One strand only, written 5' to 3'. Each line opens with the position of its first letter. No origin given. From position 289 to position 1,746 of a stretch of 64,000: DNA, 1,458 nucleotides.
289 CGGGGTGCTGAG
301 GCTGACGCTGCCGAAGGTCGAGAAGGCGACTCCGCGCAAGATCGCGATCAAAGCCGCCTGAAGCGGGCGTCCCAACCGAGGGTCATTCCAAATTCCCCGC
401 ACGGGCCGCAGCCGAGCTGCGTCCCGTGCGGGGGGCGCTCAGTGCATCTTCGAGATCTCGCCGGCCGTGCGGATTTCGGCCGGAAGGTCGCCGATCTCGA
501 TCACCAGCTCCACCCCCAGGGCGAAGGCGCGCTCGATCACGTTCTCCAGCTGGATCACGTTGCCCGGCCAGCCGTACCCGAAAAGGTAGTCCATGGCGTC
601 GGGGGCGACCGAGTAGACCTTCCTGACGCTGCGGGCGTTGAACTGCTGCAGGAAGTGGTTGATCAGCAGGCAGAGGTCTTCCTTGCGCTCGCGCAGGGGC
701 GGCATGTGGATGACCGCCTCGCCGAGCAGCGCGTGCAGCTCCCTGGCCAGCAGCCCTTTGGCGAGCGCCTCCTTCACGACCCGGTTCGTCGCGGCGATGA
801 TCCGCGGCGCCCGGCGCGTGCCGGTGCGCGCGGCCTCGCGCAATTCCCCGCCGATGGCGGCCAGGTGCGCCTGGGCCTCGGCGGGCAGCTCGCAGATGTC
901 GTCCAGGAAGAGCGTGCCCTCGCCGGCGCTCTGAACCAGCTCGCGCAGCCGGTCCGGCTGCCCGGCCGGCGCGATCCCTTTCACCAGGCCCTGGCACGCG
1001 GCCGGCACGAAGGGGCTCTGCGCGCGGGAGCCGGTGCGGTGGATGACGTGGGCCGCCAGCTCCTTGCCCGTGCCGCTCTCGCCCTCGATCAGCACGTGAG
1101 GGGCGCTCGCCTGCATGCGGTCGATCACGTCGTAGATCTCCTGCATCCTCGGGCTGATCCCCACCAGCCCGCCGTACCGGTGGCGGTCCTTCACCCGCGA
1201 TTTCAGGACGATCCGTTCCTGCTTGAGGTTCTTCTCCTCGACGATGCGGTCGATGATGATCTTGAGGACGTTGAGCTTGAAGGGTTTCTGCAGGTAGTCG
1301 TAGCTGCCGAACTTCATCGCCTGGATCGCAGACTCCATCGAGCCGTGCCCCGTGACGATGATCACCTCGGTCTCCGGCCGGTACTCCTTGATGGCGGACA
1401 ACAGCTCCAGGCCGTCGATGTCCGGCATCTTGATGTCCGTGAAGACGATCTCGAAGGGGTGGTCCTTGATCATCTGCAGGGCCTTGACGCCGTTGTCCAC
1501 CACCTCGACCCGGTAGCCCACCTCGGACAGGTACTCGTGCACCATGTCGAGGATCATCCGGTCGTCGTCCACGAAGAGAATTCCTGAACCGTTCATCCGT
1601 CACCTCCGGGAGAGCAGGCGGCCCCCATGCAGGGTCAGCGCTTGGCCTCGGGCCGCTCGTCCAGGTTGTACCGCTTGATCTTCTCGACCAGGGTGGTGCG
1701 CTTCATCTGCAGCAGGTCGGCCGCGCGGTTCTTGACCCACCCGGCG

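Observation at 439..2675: Tandem 'split NtrC': a sensor-less but complete sigma-54 activator next to a receiver-AAA+ protein that lacks both the GAFTGA loop and a DNA-binding domain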

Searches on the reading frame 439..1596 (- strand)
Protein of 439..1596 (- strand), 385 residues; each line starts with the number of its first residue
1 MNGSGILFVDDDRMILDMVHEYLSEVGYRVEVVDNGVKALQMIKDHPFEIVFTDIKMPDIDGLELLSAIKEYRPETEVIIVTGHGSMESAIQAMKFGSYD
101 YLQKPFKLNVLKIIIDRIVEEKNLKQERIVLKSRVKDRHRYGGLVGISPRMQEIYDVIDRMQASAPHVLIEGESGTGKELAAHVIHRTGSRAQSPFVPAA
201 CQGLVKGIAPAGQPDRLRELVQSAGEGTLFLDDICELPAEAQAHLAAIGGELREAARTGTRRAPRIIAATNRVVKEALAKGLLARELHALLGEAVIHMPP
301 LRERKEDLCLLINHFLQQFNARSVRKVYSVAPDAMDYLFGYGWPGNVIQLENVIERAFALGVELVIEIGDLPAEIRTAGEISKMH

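Call 3: search_protein_families(library=pfam, proteins=[window:439-1596:-], max_evalue=0.01)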
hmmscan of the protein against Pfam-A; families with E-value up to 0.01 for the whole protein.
window:439-1596:- (385 aa): 6 families
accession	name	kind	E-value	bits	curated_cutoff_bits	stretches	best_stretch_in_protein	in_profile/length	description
PF00072.30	Response_reg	-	3.4e-30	104.9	30.2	1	6-114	1-109/111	Response regulator receiver domain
PF25601.1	AAA_lid_14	-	5.6e-23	81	27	1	302-380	1-79/87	AAA+ ATPase lid domain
PF00158.32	Sigma54_activat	-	2.1e-22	80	20.2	1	145-292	2-163/168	Sigma-54 interaction domain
PF14532.12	Sigma54_activ_2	-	4.8e-18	66.2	25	1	145-301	1-138/138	Sigma-54 interaction domain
PF00004.35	AAA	-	0.00062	20.7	21.2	1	168-273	1-111/131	ATPase family associated with various cellular activities (AAA)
PF13191.12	AAA_16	-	0.0031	18.5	32.6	0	150-275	8-104/167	AAA ATPase domain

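Call 4: search_protein_families(library=ncbifam, proteins=[window:439-1596:-], max_evalue=0.001)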
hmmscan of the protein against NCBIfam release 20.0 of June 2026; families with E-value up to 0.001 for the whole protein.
window:439-1596:- (385 aa): 113 families (the best 25 are shown)
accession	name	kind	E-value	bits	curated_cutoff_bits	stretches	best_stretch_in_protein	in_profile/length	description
NF008469.0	PRK11361.1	equivalog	4.5e-82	276.2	714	1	6-378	7-393/461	acetoacetate metabolism transcriptional regulator AtoC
TIGR01818.1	ntrC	equivalog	2.2e-78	264.1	558.6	1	6-377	1-383/463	nitrogen regulation protein NR(I)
NF051870.1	NAssimRespRegNtrX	equivalog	1.2e-72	245.3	600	1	5-377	3-387/452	nitrogen assimilation response regulator NtrX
TIGR02915.1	PEP_resp_reg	equivalog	4.1e-66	223.7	502.6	1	6-371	1-382/445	PEP-CTERM-box response regulator transcription factor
NF041946.1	LuxO_transreg_Vib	equivalog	2.6e-64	217.7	800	1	9-380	2-385/463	quorum-sensing sigma-54 dependent transcriptional regulator LuxO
NF007689.0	PRK10365.1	equivalog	2.2e-63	214.6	760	1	6-375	8-386/441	sigma-54-dependent response regulator transcription factor ZraR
NF008176.1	PRK10923.1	equivalog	6.2e-62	209.7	620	1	6-378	6-388/469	nitrogen regulation protein NR(I)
NF011695.0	PRK15115.1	equivalog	2.7e-57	194.5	763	1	5-366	8-373/445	two-component system response regulator GlrR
NF047793.1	ResRegPgtA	equivalog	3.3e-51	174.4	650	1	5-368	7-349/414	two-component system response regulator PgtA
NF049963.1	RespRegFlgRCampy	domain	3.9e-46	157.8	750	1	28-384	26-390/429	fla regulon two-component system response regulator FlgR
TIGR01817.1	nifA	equivalog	6.5e-45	153.9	528.85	1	121-367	177-434/534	nif-specific transcriptional activator NifA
NF041552.1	TF_PrdR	equivalog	7e-40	136.9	795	1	131-379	254-518/577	sigma-54 dependent transcriptional regulator PrdR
NF003451.0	PRK05022.1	equivalog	4e-39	134.7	476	1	125-358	173-420/512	nitric oxide reductase transcriptional regulator NorR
NF038308.1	RNA_repair_RtcR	equivalog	2.1e-36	125.9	650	1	84-378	120-439/530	RNA repair transcriptional activator RtcR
TIGR02329.1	propionate_PrpR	equivalog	1.2e-35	123.1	499.2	1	130-357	200-446/526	propionate catabolism operon regulatory protein PrpR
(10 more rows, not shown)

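Call 5: search_solved_structures(query=window:439-1596:-, show_alignments=3, max_evalue=1e-10)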
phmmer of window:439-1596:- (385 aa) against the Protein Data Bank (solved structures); distinct sequences matched with E-value up to 1e-10: 132 (the best 60 are shown).
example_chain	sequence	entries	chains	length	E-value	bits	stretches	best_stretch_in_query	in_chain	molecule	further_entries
4l4u_A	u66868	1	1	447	3.8e-75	256.7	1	5-379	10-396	Transcriptional regulator (NtrC family)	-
1ny5_A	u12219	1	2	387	2.7e-74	253.9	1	6-372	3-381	transcriptional regulator (NtrC family)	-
5m7n_A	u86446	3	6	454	1.5e-53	185.6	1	5-376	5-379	Nitrogen assimilation regulatory protein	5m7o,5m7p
3dzd_A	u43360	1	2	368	6.4e-53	183.5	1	6-360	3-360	Transcriptional regulator (NtrC family)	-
5ep0_A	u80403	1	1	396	6e-51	177.1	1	5-372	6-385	Putative repressor protein luxO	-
4ly6_A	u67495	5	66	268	2.1e-38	135.8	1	143-372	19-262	Transcriptional regulator (NtrC family)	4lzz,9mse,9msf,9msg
1ny6_A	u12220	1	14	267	2.4e-38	135.6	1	144-372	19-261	transcriptional regulator (NtrC family)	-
3m0e_A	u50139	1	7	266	9.4e-38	133.6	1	144-372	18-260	Transcriptional regulator (NtrC family)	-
1ojl_A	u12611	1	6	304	6.2e-36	127.7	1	144-375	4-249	TRANSCRIPTIONAL REGULATORY PROTEIN ZRAR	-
6iy8_A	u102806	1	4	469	5.8e-34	121.2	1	116-360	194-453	Positive regulator CapR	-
7v2b_A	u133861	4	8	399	1.7e-32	116.3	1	143-367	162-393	VpsR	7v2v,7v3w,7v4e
1zy2_A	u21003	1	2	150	1.5e-31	113.2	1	6-137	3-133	transcriptional regulator NtrC1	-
9qq6_C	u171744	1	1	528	1.1e-29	107.1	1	117-360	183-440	Nif-specific regulatory protein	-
6jdi_A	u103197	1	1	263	2.6e-28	102.6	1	142-377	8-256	Nitrogen assimilation regulatory protein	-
8pb9_D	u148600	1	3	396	8e-28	101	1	132-376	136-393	Transcriptional regulator FleQ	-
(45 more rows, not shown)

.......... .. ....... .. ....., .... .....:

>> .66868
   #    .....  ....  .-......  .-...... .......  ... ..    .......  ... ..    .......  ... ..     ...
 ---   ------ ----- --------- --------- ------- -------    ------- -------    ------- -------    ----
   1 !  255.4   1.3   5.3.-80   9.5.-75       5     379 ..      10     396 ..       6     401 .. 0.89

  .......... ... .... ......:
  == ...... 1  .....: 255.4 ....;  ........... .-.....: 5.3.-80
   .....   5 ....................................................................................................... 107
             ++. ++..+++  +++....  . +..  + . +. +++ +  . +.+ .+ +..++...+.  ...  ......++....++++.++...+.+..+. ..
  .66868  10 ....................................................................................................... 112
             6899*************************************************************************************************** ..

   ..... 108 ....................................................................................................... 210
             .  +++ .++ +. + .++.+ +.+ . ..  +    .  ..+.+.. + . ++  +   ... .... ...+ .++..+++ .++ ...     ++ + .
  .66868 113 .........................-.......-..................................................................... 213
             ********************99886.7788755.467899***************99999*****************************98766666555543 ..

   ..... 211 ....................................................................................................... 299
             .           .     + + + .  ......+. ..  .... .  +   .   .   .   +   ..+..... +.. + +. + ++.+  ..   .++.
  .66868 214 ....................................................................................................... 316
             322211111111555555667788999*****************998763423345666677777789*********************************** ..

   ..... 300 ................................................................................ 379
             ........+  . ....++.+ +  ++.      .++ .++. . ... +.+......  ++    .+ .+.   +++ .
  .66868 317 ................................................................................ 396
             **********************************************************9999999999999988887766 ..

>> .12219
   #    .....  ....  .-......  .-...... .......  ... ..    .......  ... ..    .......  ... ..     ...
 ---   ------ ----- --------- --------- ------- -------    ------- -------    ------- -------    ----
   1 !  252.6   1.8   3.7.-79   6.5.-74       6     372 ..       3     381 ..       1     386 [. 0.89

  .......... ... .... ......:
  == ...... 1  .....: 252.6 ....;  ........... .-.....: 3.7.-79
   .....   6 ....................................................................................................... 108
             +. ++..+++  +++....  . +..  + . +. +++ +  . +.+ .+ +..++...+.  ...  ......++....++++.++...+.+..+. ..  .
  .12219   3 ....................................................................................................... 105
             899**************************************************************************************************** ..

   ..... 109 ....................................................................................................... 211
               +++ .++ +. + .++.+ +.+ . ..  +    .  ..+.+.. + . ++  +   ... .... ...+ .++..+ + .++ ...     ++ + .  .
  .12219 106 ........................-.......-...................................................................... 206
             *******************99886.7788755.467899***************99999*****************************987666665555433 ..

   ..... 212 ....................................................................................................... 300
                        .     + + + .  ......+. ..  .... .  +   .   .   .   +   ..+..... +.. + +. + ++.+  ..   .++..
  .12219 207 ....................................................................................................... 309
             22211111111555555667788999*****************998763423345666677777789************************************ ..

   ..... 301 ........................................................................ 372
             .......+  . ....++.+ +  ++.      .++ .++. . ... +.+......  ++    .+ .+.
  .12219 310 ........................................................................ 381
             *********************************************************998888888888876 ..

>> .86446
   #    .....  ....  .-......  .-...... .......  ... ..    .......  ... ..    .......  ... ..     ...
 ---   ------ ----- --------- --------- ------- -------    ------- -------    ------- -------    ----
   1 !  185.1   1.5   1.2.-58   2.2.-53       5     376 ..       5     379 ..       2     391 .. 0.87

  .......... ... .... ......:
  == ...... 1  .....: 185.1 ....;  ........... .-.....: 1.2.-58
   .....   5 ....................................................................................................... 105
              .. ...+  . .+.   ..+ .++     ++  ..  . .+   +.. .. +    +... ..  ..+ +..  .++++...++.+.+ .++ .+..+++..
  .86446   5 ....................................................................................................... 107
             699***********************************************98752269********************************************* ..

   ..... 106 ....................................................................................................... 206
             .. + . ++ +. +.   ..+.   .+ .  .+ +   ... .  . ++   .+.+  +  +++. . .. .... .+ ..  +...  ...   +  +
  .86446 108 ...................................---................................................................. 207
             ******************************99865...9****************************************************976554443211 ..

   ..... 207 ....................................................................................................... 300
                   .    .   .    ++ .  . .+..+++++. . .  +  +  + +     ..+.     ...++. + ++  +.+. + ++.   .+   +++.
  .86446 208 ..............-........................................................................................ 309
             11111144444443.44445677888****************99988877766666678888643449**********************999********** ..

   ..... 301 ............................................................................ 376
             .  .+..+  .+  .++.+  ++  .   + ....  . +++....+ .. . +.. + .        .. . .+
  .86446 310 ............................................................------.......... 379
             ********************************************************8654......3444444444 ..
